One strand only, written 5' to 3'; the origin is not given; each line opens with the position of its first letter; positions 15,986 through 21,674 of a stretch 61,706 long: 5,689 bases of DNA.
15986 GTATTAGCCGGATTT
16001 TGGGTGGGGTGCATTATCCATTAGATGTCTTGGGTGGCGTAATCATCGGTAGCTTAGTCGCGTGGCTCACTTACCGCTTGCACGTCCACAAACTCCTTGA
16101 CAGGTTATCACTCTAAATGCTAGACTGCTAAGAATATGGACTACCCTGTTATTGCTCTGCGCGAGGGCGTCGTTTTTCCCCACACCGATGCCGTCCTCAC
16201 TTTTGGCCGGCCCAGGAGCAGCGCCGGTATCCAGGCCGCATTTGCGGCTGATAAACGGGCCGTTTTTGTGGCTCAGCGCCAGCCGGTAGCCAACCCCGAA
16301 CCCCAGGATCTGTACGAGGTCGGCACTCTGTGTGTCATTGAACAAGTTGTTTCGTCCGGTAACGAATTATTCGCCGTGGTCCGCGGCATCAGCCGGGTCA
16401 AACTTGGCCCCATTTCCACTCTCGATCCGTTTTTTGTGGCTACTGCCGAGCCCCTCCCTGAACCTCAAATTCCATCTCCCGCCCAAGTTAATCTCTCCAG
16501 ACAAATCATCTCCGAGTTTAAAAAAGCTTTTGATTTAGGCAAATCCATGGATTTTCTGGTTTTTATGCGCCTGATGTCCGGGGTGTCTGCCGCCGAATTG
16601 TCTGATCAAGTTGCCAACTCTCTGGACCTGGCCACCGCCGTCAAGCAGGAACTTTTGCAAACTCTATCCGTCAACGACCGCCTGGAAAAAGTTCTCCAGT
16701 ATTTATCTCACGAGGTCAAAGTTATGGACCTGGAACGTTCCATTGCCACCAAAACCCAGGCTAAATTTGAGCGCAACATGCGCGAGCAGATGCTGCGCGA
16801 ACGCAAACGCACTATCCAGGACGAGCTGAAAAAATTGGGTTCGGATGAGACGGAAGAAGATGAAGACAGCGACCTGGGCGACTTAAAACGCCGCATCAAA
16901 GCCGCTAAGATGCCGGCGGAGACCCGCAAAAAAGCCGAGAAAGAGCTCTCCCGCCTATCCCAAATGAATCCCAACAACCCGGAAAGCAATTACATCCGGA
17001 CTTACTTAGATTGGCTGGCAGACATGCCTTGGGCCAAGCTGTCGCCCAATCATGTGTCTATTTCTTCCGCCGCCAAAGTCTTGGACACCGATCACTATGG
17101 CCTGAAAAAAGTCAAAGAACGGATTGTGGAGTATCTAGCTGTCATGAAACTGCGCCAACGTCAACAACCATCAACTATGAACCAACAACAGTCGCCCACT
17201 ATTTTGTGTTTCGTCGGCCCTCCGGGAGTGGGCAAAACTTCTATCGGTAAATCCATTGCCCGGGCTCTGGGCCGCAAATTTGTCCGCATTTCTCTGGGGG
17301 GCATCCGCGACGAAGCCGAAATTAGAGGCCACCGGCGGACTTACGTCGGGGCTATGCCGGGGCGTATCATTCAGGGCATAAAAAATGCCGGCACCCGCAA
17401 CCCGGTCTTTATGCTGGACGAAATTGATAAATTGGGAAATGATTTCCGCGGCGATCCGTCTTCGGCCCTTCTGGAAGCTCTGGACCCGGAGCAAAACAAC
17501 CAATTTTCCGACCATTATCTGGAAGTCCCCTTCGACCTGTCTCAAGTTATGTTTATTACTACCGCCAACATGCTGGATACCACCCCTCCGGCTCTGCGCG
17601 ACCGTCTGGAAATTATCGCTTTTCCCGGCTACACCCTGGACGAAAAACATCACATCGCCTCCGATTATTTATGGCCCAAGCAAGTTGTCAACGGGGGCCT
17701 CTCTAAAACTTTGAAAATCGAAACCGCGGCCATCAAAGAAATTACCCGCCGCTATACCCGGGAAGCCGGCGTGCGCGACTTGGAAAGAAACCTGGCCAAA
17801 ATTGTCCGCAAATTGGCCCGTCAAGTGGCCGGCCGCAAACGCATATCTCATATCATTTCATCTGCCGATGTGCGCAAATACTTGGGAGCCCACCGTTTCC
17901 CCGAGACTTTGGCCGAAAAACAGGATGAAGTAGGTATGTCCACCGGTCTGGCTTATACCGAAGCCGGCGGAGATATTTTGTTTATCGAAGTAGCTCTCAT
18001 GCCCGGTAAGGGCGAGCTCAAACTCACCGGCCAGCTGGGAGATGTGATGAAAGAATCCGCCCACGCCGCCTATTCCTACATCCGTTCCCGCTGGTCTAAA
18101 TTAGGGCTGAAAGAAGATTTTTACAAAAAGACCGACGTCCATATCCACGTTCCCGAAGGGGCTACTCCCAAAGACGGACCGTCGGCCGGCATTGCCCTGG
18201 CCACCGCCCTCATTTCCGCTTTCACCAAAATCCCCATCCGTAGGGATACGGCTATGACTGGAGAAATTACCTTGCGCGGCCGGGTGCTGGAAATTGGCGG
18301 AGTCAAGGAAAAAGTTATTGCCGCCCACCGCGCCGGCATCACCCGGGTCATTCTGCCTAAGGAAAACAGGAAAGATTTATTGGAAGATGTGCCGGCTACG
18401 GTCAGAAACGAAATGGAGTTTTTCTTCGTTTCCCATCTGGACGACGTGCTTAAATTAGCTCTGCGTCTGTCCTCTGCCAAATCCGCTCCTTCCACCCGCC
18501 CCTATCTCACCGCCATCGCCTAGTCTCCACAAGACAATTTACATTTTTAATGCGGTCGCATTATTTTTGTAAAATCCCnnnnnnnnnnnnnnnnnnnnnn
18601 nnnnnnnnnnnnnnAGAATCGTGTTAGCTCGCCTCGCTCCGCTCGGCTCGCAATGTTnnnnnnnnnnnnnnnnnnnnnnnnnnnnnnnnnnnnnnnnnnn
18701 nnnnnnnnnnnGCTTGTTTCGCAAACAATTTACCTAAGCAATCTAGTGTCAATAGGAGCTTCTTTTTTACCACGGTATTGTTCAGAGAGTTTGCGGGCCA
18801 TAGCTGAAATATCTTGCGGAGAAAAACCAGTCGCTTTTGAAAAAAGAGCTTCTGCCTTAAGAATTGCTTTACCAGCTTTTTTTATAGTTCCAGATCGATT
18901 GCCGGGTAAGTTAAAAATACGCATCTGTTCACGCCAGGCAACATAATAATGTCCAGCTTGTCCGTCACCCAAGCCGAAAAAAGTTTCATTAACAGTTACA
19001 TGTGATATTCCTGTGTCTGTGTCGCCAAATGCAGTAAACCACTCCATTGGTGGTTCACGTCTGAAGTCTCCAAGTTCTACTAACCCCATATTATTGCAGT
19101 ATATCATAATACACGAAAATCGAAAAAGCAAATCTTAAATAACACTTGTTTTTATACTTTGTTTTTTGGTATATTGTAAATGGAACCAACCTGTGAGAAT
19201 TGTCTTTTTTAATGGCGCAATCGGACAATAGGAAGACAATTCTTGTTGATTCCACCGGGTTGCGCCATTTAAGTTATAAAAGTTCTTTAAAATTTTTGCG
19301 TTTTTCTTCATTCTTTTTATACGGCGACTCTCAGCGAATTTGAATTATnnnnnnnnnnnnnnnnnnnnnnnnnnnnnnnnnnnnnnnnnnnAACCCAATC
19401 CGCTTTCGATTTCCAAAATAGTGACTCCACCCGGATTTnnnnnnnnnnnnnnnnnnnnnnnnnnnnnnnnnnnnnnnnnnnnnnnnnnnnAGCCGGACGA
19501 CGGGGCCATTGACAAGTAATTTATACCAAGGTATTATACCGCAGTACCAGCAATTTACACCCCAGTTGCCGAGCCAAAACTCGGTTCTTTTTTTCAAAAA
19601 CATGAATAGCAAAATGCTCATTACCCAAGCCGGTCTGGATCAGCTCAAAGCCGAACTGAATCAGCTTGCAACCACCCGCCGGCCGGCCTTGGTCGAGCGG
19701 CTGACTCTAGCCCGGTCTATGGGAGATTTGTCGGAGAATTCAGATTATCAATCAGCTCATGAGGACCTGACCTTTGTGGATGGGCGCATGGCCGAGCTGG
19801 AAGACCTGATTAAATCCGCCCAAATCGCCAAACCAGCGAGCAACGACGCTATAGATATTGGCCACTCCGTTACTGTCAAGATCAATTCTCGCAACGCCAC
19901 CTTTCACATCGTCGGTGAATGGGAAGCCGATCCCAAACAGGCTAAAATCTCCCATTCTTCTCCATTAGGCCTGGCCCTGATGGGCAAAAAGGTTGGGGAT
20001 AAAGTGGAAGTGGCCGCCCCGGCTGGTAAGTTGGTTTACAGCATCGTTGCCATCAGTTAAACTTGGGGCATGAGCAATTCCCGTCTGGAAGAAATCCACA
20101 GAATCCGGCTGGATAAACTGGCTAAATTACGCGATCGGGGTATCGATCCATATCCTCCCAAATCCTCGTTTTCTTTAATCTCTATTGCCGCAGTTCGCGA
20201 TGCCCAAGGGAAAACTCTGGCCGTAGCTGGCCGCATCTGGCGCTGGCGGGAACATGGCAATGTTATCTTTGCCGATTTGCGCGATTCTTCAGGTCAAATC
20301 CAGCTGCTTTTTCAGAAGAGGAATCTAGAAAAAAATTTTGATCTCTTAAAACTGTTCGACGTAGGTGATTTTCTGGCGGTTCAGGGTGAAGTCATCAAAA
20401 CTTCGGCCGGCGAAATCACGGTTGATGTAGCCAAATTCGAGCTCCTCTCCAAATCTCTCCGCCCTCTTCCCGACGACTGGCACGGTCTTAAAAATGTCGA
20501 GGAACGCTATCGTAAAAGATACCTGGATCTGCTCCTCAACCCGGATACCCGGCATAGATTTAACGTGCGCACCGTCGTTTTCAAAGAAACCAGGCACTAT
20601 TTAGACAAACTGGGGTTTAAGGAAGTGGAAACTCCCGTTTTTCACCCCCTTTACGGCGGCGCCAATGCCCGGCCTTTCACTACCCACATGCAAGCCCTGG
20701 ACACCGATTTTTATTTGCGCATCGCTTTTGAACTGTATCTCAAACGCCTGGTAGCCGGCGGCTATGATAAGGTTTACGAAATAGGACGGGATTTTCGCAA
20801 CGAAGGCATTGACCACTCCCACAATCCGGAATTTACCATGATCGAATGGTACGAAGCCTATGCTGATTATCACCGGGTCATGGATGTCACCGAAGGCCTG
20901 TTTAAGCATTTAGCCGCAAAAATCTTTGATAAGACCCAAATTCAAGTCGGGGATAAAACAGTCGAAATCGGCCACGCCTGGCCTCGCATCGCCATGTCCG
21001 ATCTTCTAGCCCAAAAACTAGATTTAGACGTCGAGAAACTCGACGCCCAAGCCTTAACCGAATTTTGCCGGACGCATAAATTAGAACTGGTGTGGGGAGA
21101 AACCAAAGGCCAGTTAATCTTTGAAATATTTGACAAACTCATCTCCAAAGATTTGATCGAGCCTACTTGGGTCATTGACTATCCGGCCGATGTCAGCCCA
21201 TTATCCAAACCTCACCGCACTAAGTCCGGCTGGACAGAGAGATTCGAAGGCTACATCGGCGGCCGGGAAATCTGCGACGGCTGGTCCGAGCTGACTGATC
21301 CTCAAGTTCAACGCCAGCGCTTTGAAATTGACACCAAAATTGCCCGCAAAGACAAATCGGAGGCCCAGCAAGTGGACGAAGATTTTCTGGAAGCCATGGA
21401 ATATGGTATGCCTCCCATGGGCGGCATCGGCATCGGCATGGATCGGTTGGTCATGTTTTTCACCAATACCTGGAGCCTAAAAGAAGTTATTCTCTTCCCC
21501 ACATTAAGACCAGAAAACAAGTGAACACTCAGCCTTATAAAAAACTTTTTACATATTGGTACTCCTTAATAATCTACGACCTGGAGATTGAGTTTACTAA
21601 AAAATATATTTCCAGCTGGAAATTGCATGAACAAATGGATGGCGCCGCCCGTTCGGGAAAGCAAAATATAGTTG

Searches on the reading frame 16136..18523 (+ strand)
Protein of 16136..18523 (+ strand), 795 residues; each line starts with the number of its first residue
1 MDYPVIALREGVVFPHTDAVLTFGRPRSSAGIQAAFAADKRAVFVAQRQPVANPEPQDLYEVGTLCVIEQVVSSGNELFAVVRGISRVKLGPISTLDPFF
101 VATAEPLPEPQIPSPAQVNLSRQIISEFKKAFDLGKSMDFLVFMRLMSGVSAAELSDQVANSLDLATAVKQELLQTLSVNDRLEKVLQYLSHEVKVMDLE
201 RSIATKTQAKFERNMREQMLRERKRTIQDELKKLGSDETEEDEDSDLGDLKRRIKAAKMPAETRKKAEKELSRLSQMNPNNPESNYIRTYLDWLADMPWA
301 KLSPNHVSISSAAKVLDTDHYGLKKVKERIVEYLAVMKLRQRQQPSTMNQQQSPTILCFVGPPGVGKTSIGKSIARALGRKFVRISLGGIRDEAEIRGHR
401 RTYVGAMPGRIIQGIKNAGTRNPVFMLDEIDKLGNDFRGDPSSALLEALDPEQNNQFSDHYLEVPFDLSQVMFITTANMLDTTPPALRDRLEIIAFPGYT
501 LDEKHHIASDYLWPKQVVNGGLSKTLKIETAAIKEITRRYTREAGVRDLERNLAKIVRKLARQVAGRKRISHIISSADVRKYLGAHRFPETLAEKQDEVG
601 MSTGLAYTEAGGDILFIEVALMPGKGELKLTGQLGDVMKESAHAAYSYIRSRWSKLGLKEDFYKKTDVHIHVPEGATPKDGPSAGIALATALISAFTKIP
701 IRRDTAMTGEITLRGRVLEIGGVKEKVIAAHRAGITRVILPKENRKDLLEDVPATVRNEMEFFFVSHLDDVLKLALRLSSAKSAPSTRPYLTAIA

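Call 31: search_protein_families(library=pfam, proteins=[window:16136-18523:+], max_evalue=0.001)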
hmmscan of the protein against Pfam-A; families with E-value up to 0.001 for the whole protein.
window:16136-18523:+ (795 aa): 7 families
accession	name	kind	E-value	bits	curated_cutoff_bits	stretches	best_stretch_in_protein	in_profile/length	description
PF05362.19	Lon_C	-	3.8e-93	311.2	21.1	1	574-776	2-203/205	Lon protease (S16) C-terminal proteolytic domain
PF02190.22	LON_substr_bdg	-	1.3e-33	117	28.7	1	3-191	2-199/200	ATP-dependent protease La (LON) substrate-binding domain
PF00004.35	AAA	-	4e-26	92.5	21.2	1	357-496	1-128/131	ATPase family associated with various cellular activities (AAA)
PF22667.2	Lon_lid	-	1.8e-16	60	27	1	523-568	7-52/57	Lon protease AAA+ ATPase lid domain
PF13541.12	ChlI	-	9.7e-10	38.8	27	1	617-744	1-121/121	Subunit ChlI of Mg-chelatase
PF07728.20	AAA_5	-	3e-08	34.2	22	1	357-491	2-139/139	AAA domain (dynein-related subfamily)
PF13401.12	AAA_22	-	3.2e-05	24.7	27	0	353-449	4-104/130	AAA domain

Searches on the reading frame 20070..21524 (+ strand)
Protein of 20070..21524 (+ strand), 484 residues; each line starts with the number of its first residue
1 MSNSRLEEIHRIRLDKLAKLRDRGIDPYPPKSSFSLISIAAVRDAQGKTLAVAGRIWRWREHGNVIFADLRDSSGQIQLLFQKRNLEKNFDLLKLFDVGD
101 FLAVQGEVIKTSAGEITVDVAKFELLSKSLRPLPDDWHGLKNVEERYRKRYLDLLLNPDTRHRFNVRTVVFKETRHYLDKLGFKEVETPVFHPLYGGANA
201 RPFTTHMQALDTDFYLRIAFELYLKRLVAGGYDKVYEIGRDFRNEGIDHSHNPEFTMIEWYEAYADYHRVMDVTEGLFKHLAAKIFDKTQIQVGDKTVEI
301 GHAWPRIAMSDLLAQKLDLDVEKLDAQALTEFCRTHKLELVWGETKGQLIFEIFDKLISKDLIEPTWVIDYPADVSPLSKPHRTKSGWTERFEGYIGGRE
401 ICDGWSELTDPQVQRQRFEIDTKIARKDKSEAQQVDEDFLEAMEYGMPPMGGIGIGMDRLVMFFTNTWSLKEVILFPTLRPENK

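Call 31: search_protein_families(library=pfam, proteins=[window:20070-21524:+], max_evalue=0.001)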
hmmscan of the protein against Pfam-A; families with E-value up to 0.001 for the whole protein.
window:20070-21524:+ (484 aa): 3 families
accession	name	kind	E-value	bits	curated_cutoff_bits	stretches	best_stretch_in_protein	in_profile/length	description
PF00152.25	tRNA-synt_2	-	2.1e-86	290.2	25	1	143-479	2-307/308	tRNA synthetases class II (D, K and N)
PF01336.31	tRNA_anti-codon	-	2.1e-14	53.6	27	1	52-126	3-75/75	OB-fold nucleic acid binding domain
PF01409.25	tRNA-synt_2d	-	0.00025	21.1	19.8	0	234-292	104-161/246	tRNA synthetases class II core domain (F)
